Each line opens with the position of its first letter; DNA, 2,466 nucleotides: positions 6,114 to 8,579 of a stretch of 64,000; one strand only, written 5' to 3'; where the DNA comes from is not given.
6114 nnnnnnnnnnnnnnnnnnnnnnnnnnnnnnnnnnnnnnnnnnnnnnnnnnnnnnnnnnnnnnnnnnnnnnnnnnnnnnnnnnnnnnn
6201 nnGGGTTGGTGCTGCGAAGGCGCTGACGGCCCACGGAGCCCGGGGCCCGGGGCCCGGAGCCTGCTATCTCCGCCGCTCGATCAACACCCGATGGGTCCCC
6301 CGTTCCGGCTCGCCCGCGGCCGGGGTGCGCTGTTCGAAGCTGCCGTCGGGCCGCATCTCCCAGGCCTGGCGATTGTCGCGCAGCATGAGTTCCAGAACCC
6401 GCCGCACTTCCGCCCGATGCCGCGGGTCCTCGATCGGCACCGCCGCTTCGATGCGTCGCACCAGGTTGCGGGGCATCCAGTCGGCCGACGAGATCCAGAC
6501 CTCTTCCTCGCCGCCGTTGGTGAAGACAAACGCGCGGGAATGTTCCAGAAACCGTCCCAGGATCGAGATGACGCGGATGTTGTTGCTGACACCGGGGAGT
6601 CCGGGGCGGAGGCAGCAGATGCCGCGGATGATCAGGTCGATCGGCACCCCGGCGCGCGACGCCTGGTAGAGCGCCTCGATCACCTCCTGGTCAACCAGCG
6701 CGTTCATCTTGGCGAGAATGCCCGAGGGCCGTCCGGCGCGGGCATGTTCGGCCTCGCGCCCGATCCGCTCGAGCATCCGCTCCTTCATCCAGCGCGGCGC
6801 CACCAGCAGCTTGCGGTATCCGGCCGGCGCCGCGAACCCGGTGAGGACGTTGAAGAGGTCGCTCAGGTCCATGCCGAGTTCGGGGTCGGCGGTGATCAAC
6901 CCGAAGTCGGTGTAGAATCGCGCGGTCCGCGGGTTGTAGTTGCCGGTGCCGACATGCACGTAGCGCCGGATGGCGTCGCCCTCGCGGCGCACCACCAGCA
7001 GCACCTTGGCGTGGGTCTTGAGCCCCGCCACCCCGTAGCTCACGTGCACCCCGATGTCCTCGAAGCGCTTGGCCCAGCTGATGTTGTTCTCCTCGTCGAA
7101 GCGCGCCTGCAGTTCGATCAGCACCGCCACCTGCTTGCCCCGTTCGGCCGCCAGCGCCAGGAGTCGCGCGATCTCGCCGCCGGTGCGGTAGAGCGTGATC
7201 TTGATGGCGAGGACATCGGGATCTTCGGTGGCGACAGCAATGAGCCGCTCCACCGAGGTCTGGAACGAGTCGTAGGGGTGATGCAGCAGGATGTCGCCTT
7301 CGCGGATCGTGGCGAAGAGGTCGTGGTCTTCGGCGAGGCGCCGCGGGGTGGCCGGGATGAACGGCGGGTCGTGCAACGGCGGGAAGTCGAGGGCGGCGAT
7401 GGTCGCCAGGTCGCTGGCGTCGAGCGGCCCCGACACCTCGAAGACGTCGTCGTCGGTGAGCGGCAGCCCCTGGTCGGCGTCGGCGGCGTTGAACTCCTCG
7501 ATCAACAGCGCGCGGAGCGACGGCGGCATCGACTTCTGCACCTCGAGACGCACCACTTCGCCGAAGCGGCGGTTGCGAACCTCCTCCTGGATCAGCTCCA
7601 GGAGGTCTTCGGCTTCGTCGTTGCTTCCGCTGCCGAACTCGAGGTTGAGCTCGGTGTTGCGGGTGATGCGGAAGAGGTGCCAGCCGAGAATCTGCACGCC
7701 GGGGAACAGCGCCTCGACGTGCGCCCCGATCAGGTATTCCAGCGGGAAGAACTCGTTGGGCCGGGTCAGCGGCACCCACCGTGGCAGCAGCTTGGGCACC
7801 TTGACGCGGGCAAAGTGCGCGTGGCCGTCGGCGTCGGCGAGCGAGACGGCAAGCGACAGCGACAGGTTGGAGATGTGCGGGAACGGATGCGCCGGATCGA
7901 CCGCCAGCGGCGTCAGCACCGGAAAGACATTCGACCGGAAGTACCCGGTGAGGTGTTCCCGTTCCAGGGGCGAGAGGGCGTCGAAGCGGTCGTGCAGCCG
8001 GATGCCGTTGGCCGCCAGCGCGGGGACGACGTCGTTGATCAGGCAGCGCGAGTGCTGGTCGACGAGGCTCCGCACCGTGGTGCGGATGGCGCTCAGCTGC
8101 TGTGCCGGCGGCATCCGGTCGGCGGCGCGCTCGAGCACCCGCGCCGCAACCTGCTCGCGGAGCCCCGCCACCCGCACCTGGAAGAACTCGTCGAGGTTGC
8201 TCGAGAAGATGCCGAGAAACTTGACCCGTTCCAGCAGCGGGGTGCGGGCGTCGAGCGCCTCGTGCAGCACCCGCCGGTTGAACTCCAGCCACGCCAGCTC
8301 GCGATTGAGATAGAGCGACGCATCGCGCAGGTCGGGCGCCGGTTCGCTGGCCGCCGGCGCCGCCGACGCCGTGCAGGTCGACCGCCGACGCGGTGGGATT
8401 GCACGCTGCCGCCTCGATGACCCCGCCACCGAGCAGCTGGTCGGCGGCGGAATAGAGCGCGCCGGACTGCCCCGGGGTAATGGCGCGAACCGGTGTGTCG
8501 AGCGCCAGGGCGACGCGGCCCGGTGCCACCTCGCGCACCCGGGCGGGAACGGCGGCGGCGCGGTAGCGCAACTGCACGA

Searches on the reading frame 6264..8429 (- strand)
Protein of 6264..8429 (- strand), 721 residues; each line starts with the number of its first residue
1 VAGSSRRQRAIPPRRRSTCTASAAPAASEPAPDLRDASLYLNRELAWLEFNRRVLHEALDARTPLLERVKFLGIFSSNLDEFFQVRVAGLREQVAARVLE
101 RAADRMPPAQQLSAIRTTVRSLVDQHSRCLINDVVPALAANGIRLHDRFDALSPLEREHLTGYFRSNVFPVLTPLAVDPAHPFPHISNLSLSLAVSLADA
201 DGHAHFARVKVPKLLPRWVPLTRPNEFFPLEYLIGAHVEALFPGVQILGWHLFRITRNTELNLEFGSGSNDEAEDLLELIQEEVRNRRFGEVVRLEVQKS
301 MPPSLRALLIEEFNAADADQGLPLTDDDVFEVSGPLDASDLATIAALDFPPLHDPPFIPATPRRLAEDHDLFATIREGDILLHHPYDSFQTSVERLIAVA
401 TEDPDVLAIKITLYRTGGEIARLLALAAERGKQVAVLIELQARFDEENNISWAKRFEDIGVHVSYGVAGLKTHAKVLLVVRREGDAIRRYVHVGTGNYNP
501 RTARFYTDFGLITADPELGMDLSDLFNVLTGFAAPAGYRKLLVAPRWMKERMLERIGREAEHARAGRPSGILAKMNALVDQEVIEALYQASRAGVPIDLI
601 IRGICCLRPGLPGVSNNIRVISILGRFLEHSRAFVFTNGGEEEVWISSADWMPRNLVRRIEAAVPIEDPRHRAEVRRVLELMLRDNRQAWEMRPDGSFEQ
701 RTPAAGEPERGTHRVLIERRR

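Call 108: search_protein_families(library=pfam, proteins=[window:6264-8429:-], max_evalue=0.0001)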
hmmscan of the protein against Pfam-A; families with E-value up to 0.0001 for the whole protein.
window:6264-8429:- (721 aa): 5 families
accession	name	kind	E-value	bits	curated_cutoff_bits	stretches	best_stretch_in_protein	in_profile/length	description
PF13090.12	PP_kinase_C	-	3.3e-69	232.2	25.8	1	541-703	1-163/172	Polyphosphate kinase C-terminal domain 2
PF17941.7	PP_kinase_C_1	-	3.8e-67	225.5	25.7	1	371-532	2-164/167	Polyphosphate kinase C-terminal domain 1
PF02503.22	PP_kinase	-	2.7e-55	187.4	31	1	156-343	2-182/183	Polyphosphate kinase middle domain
PF13089.11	PP_kinase_N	-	2.2e-39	134.5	23.8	1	40-145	1-106/107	Polyphosphate kinase N-terminal domain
PF13091.12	PLDc_2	-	3.8e-10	40.1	27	0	414-527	18-129/132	PLD-like domain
